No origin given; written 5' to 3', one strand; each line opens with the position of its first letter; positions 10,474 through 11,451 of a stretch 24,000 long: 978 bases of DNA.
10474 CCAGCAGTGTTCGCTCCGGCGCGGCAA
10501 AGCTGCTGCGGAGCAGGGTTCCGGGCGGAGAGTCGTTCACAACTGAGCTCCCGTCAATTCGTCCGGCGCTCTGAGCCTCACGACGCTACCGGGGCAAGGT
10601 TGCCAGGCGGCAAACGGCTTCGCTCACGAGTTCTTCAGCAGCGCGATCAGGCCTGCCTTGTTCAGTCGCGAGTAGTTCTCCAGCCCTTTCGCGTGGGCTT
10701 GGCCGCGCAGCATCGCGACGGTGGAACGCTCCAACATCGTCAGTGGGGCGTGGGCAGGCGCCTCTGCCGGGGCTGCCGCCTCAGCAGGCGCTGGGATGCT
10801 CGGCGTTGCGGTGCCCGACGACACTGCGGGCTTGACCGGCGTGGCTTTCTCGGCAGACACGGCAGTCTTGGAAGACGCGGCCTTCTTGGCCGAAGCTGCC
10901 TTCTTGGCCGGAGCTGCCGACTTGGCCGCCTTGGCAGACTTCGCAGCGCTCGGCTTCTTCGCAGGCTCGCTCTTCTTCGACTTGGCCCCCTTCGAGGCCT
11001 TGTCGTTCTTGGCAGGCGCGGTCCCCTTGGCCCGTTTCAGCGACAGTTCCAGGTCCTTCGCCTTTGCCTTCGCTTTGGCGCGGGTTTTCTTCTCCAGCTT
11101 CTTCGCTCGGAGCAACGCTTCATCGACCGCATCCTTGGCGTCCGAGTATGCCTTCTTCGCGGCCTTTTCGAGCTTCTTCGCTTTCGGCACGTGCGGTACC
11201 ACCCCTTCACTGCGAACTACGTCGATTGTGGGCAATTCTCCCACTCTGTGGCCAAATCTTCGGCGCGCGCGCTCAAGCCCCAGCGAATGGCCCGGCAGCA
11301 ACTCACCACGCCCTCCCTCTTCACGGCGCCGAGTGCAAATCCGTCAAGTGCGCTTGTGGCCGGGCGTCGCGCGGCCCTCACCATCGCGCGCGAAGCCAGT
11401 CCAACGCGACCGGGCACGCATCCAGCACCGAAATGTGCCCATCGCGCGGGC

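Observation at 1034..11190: Candidate cationic-homopolymer locus: basic Rho_N protein -> Pls-like synthetase -> M1 peptidase, convergent with an ECF transporter + Sfp-type PPTase operon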

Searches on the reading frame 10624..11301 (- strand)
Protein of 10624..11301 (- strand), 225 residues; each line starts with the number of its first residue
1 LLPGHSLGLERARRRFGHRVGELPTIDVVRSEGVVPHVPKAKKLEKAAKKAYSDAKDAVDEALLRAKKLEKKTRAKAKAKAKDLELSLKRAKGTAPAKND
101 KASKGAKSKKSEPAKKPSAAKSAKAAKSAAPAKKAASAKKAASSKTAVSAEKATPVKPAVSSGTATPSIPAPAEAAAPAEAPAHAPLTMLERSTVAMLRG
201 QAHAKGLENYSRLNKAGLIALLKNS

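Call 3: search_protein_families(library=pfam, proteins=[window:10624-11301:-], max_evalue=0.01)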
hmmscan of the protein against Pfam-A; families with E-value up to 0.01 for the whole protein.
window:10624-11301:- (225 aa): 1 family
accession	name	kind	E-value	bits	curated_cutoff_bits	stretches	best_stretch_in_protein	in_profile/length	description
PF07498.18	Rho_N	-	0.0031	17.9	24.9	1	190-224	2-37/43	Rho termination factor, N-terminal domain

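Call 4: search_protein_families(library=ncbifam, proteins=[window:10624-11301:-], max_evalue=0.001)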
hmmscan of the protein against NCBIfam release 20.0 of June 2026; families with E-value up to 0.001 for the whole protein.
window:10624-11301:- (225 aa): 0 families

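Call 46: find_homologous_proteins(query=window:10624-11190:-, max_evalue=0.001)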
Query window:10624-11190:- (188 aa): 2 proteins with E <= 0.001 among 8000 candidates.
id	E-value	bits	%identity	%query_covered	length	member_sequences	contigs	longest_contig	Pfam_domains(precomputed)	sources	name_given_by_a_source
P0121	2.8e-5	43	37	98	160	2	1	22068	-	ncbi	ncbi:MAG: hypothetical protein ACKVOG_12600 [Rhodoglobus sp.]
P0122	4.6e-4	39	51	22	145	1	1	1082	PF07498.19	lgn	-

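Call 47: find_encoding_contigs(protein=P0121, flank=10000, max_places=3)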
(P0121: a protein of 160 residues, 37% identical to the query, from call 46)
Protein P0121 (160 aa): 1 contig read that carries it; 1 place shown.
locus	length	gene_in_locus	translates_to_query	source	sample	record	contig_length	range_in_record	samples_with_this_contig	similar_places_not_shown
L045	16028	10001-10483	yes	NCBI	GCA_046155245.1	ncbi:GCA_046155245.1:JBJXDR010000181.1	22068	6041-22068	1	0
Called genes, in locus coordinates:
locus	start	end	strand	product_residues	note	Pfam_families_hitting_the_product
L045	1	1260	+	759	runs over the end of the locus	PF00403:HMA, PF00122:E1-E2_ATPase, PF00702:Hydrolase, PF08282:Hydrolase_3 (faint)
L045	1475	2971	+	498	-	PF07732:Cu-oxidase_3, PF00394:Cu-oxidase, PF07731:Cu-oxidase_2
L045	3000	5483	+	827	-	PF00403:HMA, PF00122:E1-E2_ATPase, PF00702:Hydrolase, PF08282:Hydrolase_3 (faint), PF12710:HAD (weak)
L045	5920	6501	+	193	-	PF01381:HTH_3 (weak)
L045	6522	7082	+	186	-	PF19502:DUF6036 (weak), PF08843:AbiEii (weak)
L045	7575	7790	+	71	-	PF13560:HTH_31, PF12844:HTH_19, PF01381:HTH_3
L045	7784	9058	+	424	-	PF13657:Couple_hipA, PF07804:HipA_C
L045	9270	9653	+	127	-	PF05899:Cupin_3, PF07883:Cupin_2 (weak)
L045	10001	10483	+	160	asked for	-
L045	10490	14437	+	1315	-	PF00501:AMP-binding, PF00550:PP-binding, PF00132:Hexapep (faint)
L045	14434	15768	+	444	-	PF17900:Peptidase_M1_N, PF01433:Peptidase_M1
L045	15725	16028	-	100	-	?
